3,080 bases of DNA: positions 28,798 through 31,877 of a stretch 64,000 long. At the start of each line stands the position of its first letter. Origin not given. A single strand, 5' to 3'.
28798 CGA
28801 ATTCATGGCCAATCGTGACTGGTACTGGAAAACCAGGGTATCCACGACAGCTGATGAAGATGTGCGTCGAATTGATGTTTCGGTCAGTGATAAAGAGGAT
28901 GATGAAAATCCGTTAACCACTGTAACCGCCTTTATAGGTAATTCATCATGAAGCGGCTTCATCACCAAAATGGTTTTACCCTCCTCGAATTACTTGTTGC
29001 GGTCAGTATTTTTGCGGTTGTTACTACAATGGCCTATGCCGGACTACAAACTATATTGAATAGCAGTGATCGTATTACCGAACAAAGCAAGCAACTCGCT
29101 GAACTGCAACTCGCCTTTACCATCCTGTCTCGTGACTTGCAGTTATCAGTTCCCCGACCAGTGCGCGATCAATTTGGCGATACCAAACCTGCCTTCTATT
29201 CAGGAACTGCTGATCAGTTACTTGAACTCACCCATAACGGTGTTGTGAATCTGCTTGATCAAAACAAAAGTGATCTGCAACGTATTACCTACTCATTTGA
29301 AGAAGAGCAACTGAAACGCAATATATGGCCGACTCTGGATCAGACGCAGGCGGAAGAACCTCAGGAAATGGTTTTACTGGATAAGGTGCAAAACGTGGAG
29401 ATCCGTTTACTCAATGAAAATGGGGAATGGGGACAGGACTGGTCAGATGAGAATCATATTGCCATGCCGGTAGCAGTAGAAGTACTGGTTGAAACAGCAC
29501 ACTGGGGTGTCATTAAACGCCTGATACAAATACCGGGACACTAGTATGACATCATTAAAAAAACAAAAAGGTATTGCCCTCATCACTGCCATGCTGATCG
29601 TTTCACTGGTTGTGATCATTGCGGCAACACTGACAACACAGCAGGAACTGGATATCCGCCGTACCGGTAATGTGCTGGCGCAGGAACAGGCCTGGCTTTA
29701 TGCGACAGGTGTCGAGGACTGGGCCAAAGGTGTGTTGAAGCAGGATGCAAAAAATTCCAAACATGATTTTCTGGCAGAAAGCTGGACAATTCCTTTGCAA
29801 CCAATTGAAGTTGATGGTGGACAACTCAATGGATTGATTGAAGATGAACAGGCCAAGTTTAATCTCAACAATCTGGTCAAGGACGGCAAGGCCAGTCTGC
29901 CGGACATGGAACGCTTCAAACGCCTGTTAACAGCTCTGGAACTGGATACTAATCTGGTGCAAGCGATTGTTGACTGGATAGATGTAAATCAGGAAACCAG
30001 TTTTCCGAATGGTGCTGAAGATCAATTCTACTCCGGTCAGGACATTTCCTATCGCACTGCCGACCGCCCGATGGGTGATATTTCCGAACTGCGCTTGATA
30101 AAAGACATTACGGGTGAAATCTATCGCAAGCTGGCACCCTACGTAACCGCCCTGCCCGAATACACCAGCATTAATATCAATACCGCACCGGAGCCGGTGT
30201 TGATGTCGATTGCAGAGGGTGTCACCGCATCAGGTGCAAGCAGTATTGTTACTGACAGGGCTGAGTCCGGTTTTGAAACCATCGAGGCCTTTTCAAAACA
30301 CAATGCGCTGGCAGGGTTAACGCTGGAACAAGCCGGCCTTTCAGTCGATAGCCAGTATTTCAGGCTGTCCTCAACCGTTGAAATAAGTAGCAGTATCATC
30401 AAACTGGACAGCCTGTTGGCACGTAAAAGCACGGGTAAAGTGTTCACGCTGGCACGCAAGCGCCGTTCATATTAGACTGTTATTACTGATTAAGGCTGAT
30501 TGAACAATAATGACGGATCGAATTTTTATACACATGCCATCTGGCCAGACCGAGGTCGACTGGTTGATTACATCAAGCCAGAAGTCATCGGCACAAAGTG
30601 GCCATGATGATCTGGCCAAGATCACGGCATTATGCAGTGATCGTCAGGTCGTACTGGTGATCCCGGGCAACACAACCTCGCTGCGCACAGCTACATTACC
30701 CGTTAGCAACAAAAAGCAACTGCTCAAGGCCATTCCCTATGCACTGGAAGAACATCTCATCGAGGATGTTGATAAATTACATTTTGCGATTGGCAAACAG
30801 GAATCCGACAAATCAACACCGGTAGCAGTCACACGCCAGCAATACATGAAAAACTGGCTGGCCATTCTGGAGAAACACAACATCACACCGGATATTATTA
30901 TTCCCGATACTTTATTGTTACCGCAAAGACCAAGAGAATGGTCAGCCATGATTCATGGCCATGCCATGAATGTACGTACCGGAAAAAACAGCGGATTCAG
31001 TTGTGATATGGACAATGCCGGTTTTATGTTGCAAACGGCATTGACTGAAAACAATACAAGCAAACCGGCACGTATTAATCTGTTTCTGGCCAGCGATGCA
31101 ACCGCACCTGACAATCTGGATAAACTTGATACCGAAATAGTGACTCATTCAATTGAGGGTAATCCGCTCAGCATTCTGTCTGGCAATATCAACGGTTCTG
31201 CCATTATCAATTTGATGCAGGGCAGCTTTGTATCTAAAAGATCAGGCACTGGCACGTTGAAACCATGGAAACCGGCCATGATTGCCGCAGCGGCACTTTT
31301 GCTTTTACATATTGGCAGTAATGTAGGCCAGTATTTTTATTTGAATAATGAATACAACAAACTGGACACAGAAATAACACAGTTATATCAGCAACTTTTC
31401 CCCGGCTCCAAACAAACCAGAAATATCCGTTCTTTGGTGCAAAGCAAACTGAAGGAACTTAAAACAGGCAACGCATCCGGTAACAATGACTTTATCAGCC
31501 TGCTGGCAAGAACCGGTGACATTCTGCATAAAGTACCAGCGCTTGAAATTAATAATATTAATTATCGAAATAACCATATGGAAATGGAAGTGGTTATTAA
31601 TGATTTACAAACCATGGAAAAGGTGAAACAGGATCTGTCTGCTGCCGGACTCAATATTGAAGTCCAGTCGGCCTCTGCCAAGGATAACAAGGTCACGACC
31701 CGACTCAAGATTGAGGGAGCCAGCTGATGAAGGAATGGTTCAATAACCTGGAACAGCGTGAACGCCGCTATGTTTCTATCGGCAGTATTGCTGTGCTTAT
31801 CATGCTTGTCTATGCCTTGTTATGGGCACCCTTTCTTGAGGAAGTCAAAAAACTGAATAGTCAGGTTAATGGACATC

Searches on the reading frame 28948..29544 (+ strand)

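Call 94: search_protein_families(library=pfam, proteins=[window:28948-29544:+], max_evalue=1e-8)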
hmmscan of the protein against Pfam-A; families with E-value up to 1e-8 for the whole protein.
window:28948-29544:+ (198 aa): 2 families
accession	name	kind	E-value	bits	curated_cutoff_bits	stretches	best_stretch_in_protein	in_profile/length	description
PF11612.13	T2SSJ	-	1.7e-34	119.5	28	1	60-192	1-139/140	Type II secretion system (T2SS), protein J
PF07963.17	N_methyl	-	1.7e-09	37.3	21.2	1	5-30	2-27/27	Prokaryotic N-terminal methylation motif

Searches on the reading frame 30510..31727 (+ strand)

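Call 94: search_protein_families(library=pfam, proteins=[window:30510-31727:+], max_evalue=1e-8)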
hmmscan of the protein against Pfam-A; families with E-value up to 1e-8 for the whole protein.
window:30510-31727:+ (405 aa): 2 families
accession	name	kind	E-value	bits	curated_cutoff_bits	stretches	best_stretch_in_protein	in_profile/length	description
PF05134.19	T2SSL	-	6.8e-32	111.2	25.5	1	13-241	10-229/231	Type II secretion system (T2SS), protein L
PF12693.12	GspL_C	-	9.2e-23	81.3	29.6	1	250-401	4-154/158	GspL periplasmic domain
